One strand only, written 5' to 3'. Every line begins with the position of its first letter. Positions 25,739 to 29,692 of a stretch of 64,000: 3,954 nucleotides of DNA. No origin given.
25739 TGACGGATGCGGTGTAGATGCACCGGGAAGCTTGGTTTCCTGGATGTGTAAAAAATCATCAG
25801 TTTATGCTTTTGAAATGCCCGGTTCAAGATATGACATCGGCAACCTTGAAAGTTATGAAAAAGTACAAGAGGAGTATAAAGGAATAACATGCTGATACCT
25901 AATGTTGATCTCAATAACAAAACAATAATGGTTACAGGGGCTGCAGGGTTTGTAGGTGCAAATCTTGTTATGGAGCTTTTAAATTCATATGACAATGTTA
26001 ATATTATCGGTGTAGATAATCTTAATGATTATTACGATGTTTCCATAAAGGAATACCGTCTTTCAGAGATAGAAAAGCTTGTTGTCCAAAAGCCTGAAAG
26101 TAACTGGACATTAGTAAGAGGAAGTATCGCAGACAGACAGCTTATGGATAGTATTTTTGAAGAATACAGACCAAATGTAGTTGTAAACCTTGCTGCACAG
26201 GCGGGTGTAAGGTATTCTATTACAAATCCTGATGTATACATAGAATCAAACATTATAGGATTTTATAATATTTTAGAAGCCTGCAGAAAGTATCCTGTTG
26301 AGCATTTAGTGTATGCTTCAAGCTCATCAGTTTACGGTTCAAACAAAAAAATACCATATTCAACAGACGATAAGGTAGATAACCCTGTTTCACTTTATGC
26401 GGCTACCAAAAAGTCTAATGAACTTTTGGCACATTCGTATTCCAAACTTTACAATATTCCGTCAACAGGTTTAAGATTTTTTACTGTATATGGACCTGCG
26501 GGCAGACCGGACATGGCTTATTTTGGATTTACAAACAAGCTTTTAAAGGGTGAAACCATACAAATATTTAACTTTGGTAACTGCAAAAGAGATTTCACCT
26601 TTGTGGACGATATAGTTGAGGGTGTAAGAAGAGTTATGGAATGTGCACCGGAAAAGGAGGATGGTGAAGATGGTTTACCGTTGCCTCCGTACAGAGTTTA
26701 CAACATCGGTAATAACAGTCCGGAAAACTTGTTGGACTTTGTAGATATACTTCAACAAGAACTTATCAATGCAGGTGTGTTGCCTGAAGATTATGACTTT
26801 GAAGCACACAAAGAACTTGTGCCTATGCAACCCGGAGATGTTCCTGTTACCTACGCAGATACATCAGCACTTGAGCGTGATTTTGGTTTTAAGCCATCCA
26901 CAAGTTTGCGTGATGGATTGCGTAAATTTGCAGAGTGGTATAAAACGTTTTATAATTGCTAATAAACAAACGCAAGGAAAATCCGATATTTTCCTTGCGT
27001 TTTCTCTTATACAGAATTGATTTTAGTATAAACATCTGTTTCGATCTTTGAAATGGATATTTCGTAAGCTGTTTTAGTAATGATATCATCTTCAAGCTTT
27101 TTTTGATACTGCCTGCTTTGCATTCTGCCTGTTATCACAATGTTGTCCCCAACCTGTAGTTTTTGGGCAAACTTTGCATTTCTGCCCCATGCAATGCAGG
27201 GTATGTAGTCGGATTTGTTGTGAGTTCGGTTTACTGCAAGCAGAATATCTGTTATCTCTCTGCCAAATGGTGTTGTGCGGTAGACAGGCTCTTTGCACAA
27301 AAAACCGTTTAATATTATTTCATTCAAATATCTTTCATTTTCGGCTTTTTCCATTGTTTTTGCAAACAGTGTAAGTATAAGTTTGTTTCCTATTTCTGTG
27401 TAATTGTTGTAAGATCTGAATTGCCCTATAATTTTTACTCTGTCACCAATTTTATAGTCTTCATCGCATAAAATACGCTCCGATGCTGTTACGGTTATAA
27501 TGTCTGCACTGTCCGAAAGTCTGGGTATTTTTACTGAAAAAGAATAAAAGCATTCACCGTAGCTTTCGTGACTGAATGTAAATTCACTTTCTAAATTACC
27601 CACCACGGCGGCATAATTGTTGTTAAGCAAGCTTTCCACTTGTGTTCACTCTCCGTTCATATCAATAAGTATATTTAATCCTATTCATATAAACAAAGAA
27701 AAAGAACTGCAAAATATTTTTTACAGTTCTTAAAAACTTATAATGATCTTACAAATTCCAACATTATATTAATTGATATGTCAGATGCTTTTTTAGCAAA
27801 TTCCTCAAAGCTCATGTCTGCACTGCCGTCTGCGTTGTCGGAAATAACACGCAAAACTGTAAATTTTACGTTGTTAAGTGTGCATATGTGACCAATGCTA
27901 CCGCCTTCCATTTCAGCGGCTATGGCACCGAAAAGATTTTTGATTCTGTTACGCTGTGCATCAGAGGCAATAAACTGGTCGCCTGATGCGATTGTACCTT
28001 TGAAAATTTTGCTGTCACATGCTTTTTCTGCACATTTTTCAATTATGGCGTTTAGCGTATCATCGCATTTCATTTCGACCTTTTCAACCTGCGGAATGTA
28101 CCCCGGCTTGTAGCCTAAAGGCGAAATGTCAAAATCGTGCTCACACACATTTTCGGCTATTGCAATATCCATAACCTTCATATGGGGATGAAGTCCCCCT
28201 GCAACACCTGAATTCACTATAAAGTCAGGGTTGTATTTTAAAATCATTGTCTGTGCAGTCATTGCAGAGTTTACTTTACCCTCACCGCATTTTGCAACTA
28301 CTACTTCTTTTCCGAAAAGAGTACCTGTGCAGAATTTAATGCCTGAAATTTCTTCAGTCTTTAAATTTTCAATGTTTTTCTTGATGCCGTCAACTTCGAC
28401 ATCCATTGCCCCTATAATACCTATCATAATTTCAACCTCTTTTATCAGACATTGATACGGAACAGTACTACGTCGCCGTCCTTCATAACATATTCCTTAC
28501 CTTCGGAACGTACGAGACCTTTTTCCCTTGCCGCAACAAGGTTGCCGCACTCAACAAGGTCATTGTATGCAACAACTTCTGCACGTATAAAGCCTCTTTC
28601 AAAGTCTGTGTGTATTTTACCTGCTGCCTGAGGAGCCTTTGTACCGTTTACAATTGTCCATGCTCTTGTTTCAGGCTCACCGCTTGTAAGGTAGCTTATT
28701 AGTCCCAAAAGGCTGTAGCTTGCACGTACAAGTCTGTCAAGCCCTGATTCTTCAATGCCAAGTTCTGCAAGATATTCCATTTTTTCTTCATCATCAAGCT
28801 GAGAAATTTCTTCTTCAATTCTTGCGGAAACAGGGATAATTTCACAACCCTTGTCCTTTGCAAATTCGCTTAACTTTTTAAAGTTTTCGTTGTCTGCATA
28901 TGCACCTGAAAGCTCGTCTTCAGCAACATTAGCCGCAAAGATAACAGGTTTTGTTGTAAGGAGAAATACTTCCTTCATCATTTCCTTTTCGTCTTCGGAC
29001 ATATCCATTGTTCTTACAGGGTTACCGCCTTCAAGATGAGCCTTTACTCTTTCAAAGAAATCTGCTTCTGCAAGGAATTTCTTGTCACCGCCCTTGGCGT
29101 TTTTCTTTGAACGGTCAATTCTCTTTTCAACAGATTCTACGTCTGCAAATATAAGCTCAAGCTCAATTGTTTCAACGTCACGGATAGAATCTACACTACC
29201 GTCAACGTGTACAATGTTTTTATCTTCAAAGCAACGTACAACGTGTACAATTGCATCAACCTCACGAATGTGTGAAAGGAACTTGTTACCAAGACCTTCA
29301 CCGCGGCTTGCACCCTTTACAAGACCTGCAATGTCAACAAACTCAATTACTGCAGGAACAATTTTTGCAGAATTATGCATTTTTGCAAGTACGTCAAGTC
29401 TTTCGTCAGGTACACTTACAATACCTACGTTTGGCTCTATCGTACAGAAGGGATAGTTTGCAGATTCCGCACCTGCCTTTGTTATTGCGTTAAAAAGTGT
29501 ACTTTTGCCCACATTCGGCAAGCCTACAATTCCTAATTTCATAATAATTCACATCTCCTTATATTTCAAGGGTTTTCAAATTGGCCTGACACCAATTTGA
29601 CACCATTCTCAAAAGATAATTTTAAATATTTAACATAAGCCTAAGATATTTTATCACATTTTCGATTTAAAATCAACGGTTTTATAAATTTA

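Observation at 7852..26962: Wzx/Wzy glycan operon with three ATP-grasp ligases and a uronic-acid activation module: candidate peptide- or amino-acid-amidated surface polysaccharide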

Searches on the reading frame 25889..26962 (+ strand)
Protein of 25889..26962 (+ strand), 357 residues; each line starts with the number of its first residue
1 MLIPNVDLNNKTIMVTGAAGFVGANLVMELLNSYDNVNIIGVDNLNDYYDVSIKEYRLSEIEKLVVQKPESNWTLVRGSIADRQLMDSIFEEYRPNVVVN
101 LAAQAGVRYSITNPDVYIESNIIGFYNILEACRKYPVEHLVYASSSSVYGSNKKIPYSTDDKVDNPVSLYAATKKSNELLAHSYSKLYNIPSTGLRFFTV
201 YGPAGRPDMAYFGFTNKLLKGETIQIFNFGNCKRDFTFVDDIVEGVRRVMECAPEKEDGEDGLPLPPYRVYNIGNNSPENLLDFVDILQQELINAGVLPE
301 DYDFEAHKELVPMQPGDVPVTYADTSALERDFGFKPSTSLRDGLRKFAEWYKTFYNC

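Call 4: search_protein_families(library=pfam, proteins=[window:25889-26962:+], max_evalue=0.01)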
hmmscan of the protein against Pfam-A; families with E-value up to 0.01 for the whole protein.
window:25889-26962:+ (357 aa): 8 families
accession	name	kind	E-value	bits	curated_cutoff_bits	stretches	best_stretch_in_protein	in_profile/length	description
PF01370.27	Epimerase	-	2.8e-54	184.5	20.9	1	13-274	1-240/240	NAD dependent epimerase/dehydratase family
PF16363.11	GDP_Man_Dehyd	-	1.1e-50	173.4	27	1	14-346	1-331/332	GDP-mannose 4,6 dehydratase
PF01073.25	3Beta_HSD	-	1.3e-17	64.2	22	1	14-242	1-221/280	3-beta hydroxysteroid dehydrogenase/isomerase family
PF02719.21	Polysacc_synt_2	-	8.7e-17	61.7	20.2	1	13-188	1-156/293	Polysaccharide biosynthesis protein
PF04321.23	RmlD_sub_bind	-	5.5e-16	58.9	27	1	12-252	2-199/287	RmlD substrate binding domain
PF07993.18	NAD_binding_4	-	2.5e-09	37.1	20.1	1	15-202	1-209/258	Male sterility protein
PF13460.12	NAD_binding_10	-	0.00076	19.8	27.2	0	70-183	38-134/184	NAD(P)H-binding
PF05368.20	NmrA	-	0.0066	16.5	27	1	10-153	2-116/298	NmrA-like family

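Call 6: search_protein_families(library=ncbifam, proteins=[window:25889-26962:+], max_evalue=0.001)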
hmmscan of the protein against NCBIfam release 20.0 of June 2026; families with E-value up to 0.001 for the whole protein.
window:25889-26962:+ (357 aa): 26 families (the best 25 are shown)
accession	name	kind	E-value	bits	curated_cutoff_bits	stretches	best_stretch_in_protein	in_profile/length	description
TIGR01181.1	dTDP_gluc_dehyt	equivalog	1.2e-47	162.6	365.1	1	13-353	2-313/321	dTDP-glucose 4,6-dehydratase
TIGR01179.1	galE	equivalog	3e-36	124.9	262.3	1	13-353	2-327/332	UDP-glucose 4-epimerase GalE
TIGR04180.1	EDH_00030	hypoth_equivalog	3e-34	118.5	475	1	13-252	1-227/297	NAD-dependent 4,6-dehydratase LegB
NF011728.1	PRK15181.1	equivalog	9e-32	110.4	760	1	8-351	13-337/348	Vi polysaccharide biosynthesis UDP-N-acetylglucosaminuronic acid C-4 epimerase TviC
NF007490.0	PRK10084.1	subfamily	6.6e-31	107.6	649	1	13-352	3-335/361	dTDP-glucose 4,6-dehydratase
TIGR02197.1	heptose_epim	equivalog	7.2e-28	97.7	274.6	1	13-352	1-314/316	ADP-glyceromanno-heptose 6-epimerase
NF007582.0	PRK10217.1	equivalog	7.6e-27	94.3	698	1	11-352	2-332/355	dTDP-glucose 4,6-dehydratase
NF007956.0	PRK10675.1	subfamily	5.8e-24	84.8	394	1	13-346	3-324/338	UDP-glucose 4-epimerase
TIGR02622.1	CDP_4_6_dhtase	equivalog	5.4e-19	68.5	278.45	1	9-188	3-172/352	CDP-glucose 4,6-dehydratase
NF043036.1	ErythonDh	equivalog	8.7e-18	64.6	325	1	13-218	3-197/321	D-erythronate dehydrogenase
TIGR01472.1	gmd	equivalog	2.7e-14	53.1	415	1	12-197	2-183/342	GDP-mannose 4,6-dehydratase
NF042422.1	oxyalk_red_OleD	equivalog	3.1e-14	53.1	580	1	13-245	3-210/329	2-alkyl-3-oxoalkanoate reductase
TIGR01214.1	rmlD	equivalog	1.1e-13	50.9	224.05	1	12-205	1-155/285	dTDP-4-dehydrorhamnose reductase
NF008872.0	PRK11908.1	equivalog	7.8e-13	48.2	294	1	11-352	2-336/349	bifunctional UDP-4-keto-pentose/UDP-xylose synthase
NF042423.1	oxyalk_red_Shew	equivalog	1.4e-12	47.3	580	1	9-204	7-178/331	2-alkyl-3-oxoalkanoate reductase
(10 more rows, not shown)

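Call 32: search_solved_structures(query=window:25889-26962:+, max_evalue=1e-20, show_alignments=1)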
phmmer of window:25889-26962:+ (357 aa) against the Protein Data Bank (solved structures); distinct sequences matched with E-value up to 1e-20: 33.
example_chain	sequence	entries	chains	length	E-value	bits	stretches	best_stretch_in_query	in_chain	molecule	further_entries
5u4q_A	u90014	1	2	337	4.3e-110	371.8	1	12-356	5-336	dTDP-glucose 4,6-dehydratase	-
6zl6_A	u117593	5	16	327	5e-38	134.8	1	13-355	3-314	Epimerase domain-containing protein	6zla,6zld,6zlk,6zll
3ruc_A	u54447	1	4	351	5.4e-38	134.6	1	9-354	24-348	WbgU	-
10ke_A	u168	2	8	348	1.2e-37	133.5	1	14-354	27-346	Capsular polysaccharide biosynthesis protein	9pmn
3ru7_A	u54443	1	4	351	1.3e-37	133.3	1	9-354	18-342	WbgU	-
3ru9_A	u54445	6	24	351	1.4e-37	133.3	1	9-354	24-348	WbgU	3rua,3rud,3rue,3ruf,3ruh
3lu1_A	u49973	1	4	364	1.6e-37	133.1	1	9-354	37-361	WbgU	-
6zlj_A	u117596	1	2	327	1.8e-37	132.9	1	13-355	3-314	Epimerase domain-containing protein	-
6kv9_A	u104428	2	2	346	2.3e-33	119.4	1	6-352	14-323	MoeE5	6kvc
4zrm_A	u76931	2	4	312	8e-33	117.6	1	11-352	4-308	UDP-glucose 4-epimerase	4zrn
1sb8_A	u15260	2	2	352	2.6e-32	115.9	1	11-354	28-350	wbpP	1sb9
6bi4_A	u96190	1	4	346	2.8e-30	109.2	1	9-352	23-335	dTDP-glucose 4,6-dehydratase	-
7ys8_A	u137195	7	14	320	6.5e-30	108.1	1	14-249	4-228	UDP-glucose 4-epimerase | UDP-glucose 4-epimerase along with EC 5.1.3.2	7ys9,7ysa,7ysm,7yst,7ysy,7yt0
2hun_A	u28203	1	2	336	2.4e-28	102.9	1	11-351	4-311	336aa long hypothetical dTDP-glucose 4,6-dehydratase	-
8du1_A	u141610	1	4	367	3.7e-28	102.3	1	10-351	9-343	dTDP-glucose 4,6-dehydratase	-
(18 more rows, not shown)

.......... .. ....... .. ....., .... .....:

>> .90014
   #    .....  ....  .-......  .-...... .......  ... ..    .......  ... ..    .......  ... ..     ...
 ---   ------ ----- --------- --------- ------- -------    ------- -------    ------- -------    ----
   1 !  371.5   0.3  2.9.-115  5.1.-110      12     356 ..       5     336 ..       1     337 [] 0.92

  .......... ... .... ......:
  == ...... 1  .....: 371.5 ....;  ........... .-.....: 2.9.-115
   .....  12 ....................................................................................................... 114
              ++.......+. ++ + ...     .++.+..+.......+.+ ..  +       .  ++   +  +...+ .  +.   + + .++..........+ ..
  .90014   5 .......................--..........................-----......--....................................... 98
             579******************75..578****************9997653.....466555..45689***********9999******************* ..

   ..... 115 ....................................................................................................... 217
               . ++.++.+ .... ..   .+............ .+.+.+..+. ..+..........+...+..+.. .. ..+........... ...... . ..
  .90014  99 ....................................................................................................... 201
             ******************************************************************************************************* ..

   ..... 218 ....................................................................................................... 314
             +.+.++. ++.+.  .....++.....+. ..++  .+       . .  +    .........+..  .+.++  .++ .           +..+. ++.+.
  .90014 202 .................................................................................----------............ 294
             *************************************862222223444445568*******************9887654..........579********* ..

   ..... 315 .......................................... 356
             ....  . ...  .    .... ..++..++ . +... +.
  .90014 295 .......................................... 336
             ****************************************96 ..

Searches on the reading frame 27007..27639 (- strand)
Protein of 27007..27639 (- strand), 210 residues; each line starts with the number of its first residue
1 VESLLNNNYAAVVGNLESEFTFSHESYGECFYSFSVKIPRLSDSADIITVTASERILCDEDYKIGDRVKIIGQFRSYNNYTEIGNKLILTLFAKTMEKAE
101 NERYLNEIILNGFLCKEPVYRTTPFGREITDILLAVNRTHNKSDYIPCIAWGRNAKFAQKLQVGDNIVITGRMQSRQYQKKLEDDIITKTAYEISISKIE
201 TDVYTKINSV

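Call 12: search_protein_families(library=pfam, proteins=[window:27007-27639:-], max_evalue=0.00001)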
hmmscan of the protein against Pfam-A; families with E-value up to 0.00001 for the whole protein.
window:27007-27639:- (210 aa): 2 families
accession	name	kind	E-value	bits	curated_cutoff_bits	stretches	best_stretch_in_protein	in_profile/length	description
PF00436.31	SSB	-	2.5e-21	76.1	26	1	105-200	1-102/104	Single-strand binding protein family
PF01336.31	tRNA_anti-codon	-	3.8e-06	27.2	27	0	143-200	26-73/75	OB-fold nucleic acid binding domain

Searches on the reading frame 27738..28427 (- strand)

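Call 12: search_protein_families(library=pfam, proteins=[window:27738-28427:-], max_evalue=0.00001)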
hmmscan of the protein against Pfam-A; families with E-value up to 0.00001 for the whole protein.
window:27738-28427:- (229 aa): 1 family
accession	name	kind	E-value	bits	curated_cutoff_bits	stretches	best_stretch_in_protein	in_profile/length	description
PF01048.26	PNP_UDP_1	-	2.7e-50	171.4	25.1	1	2-227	2-233/233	Phosphorylase superfamily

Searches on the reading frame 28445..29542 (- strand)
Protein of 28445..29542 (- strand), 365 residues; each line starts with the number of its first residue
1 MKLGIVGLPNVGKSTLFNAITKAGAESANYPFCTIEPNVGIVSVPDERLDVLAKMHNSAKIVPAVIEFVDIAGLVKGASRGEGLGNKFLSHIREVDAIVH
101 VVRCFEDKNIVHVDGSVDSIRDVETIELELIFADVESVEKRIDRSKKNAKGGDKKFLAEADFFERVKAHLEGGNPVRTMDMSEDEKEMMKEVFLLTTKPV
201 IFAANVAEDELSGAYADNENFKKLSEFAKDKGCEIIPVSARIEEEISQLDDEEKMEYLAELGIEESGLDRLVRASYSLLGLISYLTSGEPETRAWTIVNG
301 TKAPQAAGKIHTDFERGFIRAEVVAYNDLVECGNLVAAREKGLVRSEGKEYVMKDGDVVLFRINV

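Call 12: search_protein_families(library=pfam, proteins=[window:28445-29542:-], max_evalue=0.00001)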
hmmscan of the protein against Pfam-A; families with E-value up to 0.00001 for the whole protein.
window:28445-29542:- (365 aa): 3 families
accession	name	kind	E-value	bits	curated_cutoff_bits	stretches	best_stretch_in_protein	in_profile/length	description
PF06071.19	YchF-GTPase_C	-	6.7e-37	125.9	27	1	281-364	1-84/84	Protein of unknown function (DUF933)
PF01926.29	MMR_HSR1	-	2.5e-23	82.8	21.9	1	3-117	2-96/113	50S ribosome-binding GTPase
PF02421.24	FeoB_N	-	3.1e-10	40.2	27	1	3-50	3-50/156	Ferrous iron transport protein B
